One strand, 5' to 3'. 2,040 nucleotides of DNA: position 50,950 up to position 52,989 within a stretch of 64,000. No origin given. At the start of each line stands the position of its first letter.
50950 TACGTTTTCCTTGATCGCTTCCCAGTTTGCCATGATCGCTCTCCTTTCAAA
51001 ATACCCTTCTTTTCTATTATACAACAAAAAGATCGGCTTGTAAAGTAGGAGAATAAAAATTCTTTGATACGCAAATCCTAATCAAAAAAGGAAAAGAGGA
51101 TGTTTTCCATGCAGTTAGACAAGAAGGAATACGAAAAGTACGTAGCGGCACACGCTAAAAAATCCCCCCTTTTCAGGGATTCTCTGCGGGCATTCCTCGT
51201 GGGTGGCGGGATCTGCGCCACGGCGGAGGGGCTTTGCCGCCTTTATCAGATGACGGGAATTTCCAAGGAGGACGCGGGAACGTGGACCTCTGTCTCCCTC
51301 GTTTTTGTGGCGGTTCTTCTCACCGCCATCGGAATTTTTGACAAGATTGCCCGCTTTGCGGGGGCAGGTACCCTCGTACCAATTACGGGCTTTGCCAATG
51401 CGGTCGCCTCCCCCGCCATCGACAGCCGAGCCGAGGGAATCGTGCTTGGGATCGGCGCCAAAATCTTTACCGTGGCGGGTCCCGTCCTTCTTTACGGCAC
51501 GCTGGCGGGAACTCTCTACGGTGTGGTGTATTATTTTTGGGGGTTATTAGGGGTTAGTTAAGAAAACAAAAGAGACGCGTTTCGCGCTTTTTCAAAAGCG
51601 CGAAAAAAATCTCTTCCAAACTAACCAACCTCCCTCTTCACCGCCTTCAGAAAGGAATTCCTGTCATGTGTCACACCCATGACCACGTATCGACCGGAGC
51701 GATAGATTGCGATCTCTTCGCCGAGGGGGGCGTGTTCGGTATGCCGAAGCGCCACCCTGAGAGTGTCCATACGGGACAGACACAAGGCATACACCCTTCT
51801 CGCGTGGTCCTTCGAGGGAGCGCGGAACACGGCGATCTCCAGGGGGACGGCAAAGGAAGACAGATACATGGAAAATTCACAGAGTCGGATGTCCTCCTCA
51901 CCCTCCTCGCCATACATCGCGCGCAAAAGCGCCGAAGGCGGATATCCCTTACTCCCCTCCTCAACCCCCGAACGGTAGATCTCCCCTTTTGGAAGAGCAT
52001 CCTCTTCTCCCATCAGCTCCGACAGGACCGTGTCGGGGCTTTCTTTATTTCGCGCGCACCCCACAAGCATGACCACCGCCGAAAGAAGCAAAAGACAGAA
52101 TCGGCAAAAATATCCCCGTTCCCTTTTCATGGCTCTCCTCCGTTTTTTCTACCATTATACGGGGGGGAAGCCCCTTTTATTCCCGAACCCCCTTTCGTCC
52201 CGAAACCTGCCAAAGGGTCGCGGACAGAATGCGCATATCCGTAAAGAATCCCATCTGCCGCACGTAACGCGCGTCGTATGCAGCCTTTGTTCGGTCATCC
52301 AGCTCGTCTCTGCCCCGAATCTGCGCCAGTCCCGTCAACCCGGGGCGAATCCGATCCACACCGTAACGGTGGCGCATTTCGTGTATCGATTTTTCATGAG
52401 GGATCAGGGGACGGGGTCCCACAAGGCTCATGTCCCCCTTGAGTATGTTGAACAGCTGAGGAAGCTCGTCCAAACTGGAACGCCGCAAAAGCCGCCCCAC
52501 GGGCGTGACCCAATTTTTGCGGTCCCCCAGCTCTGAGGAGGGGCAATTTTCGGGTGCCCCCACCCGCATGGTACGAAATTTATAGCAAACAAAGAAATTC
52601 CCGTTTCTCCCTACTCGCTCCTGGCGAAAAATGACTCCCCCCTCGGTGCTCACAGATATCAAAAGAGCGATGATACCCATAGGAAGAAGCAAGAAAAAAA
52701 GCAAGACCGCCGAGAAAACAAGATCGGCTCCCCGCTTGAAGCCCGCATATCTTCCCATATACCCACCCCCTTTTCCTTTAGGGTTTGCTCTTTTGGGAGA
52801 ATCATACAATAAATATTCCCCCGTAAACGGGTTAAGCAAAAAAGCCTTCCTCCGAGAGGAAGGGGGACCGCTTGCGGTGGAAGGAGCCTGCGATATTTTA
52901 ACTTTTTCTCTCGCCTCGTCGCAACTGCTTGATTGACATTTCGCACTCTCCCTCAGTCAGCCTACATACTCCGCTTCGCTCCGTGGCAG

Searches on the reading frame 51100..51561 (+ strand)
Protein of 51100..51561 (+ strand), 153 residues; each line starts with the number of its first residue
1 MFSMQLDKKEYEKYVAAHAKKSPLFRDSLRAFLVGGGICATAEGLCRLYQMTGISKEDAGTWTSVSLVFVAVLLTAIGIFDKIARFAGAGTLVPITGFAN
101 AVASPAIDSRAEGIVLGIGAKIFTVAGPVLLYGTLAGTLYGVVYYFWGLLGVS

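Call 40: search_protein_families(library=pfam, proteins=[window:51100-51561:+])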
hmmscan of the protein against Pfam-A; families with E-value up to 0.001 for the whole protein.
window:51100-51561:+ (153 aa): 1 family
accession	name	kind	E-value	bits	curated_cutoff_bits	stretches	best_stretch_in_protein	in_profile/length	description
PF03862.18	SpoVAC_SpoVAEB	-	1.6e-39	135.3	25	1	28-143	2-117/117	SpoVAC/SpoVAEB sporulation membrane protein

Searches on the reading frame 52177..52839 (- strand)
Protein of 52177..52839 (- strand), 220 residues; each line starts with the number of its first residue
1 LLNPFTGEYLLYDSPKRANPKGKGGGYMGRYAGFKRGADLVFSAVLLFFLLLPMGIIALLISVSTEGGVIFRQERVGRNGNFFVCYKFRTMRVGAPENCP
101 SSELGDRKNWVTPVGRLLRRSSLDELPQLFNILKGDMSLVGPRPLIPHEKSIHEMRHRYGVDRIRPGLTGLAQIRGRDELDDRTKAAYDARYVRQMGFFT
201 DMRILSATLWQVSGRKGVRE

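Call 40: search_protein_families(library=pfam, proteins=[window:52177-52839:-])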
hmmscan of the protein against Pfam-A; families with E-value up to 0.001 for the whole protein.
window:52177-52839:- (220 aa): 1 family
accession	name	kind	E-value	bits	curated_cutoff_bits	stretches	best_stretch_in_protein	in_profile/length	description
PF02397.22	Bac_transf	-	1.1e-55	188.4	27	1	35-212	1-177/179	Bacterial sugar transferase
